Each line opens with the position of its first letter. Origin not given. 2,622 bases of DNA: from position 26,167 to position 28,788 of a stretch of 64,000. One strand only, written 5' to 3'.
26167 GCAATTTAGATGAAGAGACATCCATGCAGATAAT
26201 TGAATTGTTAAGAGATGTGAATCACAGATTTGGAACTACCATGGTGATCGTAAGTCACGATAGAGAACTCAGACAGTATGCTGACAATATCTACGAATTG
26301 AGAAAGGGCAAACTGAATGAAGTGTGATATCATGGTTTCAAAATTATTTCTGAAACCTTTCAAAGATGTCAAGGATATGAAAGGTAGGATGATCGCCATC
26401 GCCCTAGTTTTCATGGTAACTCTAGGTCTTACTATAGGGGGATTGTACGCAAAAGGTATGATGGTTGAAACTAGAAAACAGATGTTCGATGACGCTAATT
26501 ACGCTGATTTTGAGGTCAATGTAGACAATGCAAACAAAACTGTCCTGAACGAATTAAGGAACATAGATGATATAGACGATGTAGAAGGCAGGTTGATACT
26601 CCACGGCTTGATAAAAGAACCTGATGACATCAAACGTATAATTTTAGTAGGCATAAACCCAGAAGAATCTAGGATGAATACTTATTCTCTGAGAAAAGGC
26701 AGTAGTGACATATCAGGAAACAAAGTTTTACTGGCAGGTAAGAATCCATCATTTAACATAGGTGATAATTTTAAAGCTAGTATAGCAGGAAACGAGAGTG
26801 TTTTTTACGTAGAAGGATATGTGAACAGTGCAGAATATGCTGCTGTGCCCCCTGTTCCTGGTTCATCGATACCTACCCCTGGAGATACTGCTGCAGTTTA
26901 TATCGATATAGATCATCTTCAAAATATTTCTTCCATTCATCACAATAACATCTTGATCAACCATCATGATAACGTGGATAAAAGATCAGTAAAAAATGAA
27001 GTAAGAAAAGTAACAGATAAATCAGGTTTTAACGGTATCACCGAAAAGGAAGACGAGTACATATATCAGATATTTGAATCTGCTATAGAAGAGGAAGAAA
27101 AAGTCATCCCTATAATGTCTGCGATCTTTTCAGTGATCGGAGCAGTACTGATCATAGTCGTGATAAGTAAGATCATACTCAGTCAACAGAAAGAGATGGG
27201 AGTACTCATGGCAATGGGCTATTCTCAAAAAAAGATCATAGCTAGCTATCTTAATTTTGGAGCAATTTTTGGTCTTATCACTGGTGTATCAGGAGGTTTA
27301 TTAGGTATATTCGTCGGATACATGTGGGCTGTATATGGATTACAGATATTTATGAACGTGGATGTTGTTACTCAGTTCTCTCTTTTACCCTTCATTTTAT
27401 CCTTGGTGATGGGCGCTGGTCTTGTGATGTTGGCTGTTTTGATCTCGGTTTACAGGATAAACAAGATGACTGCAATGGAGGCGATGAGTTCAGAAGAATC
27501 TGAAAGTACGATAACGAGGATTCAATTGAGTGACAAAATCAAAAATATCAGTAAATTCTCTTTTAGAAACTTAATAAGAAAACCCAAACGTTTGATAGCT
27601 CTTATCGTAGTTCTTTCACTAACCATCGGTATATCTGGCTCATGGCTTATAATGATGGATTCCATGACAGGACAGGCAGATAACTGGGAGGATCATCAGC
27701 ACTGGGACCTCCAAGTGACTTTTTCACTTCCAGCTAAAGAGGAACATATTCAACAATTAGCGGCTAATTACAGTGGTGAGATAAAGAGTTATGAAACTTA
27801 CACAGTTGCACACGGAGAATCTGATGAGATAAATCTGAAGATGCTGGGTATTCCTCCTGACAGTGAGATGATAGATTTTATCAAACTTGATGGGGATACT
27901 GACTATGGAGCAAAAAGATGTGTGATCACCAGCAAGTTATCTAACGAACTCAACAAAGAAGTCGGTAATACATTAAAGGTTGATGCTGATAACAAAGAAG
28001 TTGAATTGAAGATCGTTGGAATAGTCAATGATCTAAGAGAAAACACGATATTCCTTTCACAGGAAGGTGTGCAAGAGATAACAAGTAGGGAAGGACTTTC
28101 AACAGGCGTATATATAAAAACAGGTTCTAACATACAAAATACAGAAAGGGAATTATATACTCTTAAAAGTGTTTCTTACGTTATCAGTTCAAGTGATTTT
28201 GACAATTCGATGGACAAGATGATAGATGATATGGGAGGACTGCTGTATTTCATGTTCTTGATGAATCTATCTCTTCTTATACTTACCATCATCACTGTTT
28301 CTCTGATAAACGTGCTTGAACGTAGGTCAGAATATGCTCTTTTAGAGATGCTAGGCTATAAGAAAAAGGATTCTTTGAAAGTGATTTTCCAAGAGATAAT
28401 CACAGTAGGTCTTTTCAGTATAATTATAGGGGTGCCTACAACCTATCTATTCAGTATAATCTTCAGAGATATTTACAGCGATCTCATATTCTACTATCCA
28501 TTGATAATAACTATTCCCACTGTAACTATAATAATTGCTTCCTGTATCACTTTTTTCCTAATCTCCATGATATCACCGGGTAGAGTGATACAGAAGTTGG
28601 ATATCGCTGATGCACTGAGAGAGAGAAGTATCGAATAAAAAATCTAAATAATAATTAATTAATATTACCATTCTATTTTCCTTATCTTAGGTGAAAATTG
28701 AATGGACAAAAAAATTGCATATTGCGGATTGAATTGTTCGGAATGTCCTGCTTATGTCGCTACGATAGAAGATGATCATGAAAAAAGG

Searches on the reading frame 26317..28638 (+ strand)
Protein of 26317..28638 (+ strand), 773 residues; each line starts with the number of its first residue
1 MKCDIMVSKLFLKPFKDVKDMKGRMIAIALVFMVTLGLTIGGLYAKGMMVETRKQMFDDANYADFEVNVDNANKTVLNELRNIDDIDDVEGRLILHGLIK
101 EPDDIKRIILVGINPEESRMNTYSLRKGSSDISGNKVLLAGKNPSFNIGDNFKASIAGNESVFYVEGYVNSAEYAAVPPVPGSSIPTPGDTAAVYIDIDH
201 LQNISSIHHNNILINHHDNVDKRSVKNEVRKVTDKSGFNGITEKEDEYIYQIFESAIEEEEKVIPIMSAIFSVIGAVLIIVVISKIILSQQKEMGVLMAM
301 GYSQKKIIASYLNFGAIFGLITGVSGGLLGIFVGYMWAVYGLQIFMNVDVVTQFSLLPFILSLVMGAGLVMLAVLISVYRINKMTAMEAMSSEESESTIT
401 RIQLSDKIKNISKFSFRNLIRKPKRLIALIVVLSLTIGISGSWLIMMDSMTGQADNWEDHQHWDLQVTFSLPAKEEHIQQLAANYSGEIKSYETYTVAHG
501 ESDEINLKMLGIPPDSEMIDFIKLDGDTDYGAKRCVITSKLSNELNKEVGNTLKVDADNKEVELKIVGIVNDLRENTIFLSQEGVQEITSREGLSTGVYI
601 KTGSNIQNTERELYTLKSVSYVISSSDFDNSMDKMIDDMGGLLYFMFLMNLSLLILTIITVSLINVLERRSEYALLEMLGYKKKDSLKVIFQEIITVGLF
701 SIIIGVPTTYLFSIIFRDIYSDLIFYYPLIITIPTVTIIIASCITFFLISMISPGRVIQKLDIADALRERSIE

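Call 71: search_protein_families(library=pfam, proteins=[window:26317-28638:+], max_evalue=0.00001)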
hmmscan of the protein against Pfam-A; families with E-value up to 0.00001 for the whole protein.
window:26317-28638:+ (773 aa): 1 family
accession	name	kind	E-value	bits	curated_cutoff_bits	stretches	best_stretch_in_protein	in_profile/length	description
PF02687.27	FtsX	-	7.1e-26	91.1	25.5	2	266-385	2-119/120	FtsX-like permease C-terminal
